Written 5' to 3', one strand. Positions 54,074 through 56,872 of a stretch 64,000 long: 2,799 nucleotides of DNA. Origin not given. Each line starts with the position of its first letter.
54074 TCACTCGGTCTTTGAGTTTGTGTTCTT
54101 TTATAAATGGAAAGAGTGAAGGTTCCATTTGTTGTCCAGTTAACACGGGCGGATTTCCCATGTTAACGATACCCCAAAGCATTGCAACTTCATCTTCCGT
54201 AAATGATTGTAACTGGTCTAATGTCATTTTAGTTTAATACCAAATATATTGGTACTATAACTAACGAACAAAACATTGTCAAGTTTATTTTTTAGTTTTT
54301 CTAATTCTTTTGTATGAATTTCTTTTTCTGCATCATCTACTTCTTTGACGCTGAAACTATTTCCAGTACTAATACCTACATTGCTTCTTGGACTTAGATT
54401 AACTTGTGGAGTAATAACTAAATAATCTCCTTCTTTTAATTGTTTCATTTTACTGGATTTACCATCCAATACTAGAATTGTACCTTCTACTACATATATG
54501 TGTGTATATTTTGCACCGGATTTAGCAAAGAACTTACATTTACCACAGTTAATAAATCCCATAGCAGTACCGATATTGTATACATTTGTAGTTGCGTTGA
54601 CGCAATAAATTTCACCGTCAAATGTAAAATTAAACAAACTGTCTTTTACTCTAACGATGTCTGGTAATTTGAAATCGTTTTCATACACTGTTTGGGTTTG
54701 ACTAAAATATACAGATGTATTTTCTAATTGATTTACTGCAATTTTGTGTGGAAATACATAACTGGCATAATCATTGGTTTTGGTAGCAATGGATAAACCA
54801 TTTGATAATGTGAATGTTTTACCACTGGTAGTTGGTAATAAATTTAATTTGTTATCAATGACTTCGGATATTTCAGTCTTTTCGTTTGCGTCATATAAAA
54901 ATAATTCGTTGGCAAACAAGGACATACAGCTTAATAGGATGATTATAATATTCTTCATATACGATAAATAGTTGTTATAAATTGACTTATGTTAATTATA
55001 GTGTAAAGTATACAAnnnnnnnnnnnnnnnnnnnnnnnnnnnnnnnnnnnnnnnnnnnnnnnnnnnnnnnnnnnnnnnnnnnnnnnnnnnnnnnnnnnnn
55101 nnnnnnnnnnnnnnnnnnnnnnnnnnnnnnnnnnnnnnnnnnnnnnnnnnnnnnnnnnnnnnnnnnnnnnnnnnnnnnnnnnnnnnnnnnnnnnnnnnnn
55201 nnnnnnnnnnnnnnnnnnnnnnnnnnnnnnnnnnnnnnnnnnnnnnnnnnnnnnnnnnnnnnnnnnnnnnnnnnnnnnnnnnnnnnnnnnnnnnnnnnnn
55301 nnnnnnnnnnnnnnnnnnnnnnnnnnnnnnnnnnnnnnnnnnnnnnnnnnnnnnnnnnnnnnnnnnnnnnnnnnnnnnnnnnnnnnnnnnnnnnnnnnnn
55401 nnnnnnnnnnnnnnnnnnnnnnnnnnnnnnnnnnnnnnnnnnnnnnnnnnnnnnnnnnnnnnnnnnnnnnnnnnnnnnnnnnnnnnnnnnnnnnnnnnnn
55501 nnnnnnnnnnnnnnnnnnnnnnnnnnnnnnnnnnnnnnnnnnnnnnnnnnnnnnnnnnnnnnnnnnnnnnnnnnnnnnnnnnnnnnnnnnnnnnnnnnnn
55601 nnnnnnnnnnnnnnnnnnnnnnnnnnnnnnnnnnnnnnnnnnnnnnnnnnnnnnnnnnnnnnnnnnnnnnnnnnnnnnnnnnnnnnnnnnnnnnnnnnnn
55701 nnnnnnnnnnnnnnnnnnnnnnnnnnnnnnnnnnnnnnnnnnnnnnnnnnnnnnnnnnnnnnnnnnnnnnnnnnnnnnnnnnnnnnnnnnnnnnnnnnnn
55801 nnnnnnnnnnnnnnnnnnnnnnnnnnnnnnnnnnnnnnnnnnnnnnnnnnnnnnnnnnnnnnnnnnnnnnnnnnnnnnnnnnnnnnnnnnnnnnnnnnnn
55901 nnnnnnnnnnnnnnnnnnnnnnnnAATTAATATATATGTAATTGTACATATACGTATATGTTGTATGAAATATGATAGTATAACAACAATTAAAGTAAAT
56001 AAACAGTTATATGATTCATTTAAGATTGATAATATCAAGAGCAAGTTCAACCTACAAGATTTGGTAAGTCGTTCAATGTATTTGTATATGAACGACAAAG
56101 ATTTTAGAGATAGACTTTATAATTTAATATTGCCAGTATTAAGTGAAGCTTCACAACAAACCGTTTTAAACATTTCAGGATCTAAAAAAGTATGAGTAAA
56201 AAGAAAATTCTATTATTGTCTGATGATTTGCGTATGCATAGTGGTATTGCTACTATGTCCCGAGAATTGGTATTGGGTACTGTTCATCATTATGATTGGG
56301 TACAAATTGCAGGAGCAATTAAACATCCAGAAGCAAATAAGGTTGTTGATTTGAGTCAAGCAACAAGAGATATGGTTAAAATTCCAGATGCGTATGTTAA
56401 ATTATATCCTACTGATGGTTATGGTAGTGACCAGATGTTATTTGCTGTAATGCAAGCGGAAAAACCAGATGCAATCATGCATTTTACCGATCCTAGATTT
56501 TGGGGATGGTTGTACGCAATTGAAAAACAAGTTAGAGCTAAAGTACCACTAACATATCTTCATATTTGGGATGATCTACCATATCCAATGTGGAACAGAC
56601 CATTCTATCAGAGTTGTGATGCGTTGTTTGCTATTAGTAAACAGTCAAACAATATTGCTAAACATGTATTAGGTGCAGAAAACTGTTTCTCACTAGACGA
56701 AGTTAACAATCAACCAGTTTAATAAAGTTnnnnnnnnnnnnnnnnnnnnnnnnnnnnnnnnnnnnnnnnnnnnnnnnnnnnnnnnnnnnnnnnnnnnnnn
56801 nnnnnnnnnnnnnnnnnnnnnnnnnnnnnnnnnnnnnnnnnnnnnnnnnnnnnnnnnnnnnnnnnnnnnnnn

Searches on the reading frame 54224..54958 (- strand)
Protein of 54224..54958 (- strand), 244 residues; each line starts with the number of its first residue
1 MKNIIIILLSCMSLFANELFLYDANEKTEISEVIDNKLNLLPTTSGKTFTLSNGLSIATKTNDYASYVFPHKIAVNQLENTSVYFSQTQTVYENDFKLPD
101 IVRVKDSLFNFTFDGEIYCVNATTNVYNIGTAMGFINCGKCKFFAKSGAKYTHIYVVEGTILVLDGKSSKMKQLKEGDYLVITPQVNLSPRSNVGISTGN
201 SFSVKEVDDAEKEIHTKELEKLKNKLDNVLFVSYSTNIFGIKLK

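Call 6: search_protein_families(library=pfam, proteins=[window:54224-54958:-], max_evalue=0.01)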
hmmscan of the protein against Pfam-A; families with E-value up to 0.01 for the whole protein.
window:54224-54958:- (244 aa): 1 family
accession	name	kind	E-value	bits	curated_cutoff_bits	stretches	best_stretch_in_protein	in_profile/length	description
PF05899.18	Cupin_3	-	0.0016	18.6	23.5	1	133-185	9-59/74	EutQ-like cupin domain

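Call 8: search_protein_families(library=ncbifam, proteins=[window:54224-54958:-], max_evalue=0.001)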
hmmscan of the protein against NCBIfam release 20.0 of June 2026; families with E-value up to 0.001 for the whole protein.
window:54224-54958:- (244 aa): 0 families

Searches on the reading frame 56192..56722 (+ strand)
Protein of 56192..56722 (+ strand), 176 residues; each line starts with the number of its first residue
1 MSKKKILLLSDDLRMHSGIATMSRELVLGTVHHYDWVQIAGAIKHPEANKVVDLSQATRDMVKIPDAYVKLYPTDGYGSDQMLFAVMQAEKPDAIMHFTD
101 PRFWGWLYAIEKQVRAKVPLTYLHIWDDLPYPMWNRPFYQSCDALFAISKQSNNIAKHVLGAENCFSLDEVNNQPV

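Call 7: search_protein_families(library=pfam, proteins=[window:56192-56722:+], max_evalue=0.01)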
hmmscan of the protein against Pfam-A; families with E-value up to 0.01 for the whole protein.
window:56192-56722:+ (176 aa): 1 family
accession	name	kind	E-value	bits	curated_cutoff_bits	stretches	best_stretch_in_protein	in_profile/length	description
PF13439.12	Glyco_transf_4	-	0.00057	20.4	28.5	1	77-161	58-153/170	Glycosyltransferase Family 4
